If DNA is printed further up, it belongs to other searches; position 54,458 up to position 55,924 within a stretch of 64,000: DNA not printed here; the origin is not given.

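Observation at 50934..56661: Seven-gene enzyme cassette (kinase / HxD..H oxygenase-like / ParB-like / unknown / FAD oxidase / radical SAM / amidoligase-like): candidate DNA or nucleotide hypermodification pathway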

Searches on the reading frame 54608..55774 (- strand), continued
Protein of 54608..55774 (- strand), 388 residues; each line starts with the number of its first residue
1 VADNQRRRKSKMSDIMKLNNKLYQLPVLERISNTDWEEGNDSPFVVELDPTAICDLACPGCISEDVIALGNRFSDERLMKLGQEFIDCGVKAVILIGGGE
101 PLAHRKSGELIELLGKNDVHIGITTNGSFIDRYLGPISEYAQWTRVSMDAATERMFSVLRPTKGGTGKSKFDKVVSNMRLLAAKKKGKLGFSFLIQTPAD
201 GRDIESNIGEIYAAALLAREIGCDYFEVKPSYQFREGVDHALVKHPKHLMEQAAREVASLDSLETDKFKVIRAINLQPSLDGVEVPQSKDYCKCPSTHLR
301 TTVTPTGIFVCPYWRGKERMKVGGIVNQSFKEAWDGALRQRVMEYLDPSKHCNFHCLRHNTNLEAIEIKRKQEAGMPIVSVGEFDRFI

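Call 90: search_protein_families(library=pfam, proteins=[L028:6008-6970:+, L032:8150-9637:+, L026:2837-4018:+, L020:1635-2774:+, L059:8206-9771:+, L051:10790-12019:+, L040:4095-5507:+], max_evalue=0.00001)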
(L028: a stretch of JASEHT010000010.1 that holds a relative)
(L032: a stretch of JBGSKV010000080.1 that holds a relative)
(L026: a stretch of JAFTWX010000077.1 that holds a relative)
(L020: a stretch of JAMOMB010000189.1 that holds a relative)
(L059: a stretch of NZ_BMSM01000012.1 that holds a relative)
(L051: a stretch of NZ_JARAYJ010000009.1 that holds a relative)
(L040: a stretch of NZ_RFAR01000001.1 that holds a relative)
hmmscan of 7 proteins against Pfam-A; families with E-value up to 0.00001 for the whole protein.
L028:6008-6970:+ (320 aa): 2 families
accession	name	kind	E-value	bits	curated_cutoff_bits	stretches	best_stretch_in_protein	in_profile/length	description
PF00535.33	Glycos_transf_2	-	4.1e-32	111.9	23.3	1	12-172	1-165/168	Glycosyl transferase family 2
PF13641.12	Glyco_tranf_2_3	-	6.7e-07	30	27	1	11-145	3-140/230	Glycosyltransferase like family 2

L032:8150-9637:+ (495 aa): 1 family
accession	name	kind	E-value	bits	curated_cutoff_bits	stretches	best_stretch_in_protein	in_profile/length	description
PF00171.27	Aldedh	-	1.7e-149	498.7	23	1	29-485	6-459/461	Aldehyde dehydrogenase family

L026:2837-4018:+ (393 aa): 1 family
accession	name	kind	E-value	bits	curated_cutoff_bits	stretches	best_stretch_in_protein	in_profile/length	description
PF01071.24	GARS_A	-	4.2e-10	40.2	27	1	106-206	5-110/194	Phosphoribosylglycinamide synthetase, ATP-grasp (A) domain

L020:1635-2774:+ (379 aa): 1 family
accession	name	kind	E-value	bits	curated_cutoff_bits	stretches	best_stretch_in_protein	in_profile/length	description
PF01041.23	DegT_DnrJ_EryC1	-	9.5e-82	275.5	19.8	1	18-370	10-357/360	DegT/DnrJ/EryC1/StrS aminotransferase family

L059:8206-9771:+ (521 aa): 7 families
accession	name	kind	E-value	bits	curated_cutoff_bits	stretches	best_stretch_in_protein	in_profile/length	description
PF00743.25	FMO-like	-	4.4e-35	121.6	22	1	2-385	3-403/532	Flavin-binding monooxygenase-like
PF07992.20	Pyr_redox_2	-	1e-17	64.9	26.1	1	2-220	2-193/291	Pyridine nucleotide-disulphide oxidoreductase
PF13738.12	Pyr_redox_3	-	3.2e-15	56.6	30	1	5-205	2-198/305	Pyridine nucleotide-disulphide oxidoreductase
PF01266.30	DAO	-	1.8e-10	41.4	27.9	0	3-55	2-56/353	FAD dependent oxidoreductase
PF13454.12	NAD_binding_9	-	6.6e-10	39.6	21.8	0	4-136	1-153/155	FAD-NAD(P)-binding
PF13450.12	NAD_binding_8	-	1e-08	35.8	21.9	1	5-38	1-34/68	NAD(P)-binding Rossmann-like domain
PF13434.12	Lys_Orn_oxgnase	-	9.5e-08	32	21.3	1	70-207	89-226/339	L-lysine 6-monooxygenase/L-ornithine 5-monooxygenase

L051:10790-12019:+ (409 aa): 5 families
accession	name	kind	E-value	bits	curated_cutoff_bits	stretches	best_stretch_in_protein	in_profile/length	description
PF07690.21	MFS_1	-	4.2e-38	131.6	33.4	2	178-363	4-189/347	Major Facilitator Superfamily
PF12832.13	MFS_1_like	-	1.1e-10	41.6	25.2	1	2-328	36-371/373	MFS_1 like family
PF05977.19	MFS_3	-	1.3e-08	34.2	27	1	2-352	47-400/524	Transmembrane secretion effector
PF13347.12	MFS_2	-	3.9e-07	29.4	27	1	1-325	34-387/427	MFS/sugar transport protein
PF03825.22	Nuc_H_symport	-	6.3e-06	25.9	25.9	0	2-267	39-304/400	Nucleoside H+ symporter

L040:4095-5507:+ (470 aa): 2 families
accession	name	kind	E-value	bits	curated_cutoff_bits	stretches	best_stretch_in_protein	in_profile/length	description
PF00501.34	AMP-binding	-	9.7e-48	163.3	29.9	1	15-333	7-384/384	AMP-binding enzyme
PF13193.12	AMP-binding_C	-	6.8e-12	46.6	24.5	1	382-459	1-76/76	AMP-binding enzyme C-terminal domain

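Call 100: find_related_loci(query=window:54608-55741:-, collection=viral_contigs, flank=9000)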
Query window:54608-55741:- (377 aa) in viral_contigs; peptide patterns used: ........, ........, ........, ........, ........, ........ (x = any residue, [..] = any of these).
16 stretches matched a pattern, but none encodes a relative of the query by tblastn (E <= 1e-3).

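Call 102: find_related_loci(query=A3, collection=viral_contigs, flank=9000)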
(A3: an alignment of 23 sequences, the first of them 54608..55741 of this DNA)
Query A3 (377 aa) in viral_contigs; peptide patterns used: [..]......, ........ (x = any residue, [..] = any of these).
11 stretches matched a pattern; 2 encode a relative of the query (tblastn E <= 1e-3); 2 distinct loci.
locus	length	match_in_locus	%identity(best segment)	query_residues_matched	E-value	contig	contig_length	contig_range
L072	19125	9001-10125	74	1-377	0e+0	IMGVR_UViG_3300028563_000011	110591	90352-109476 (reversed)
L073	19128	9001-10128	73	1-377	0e+0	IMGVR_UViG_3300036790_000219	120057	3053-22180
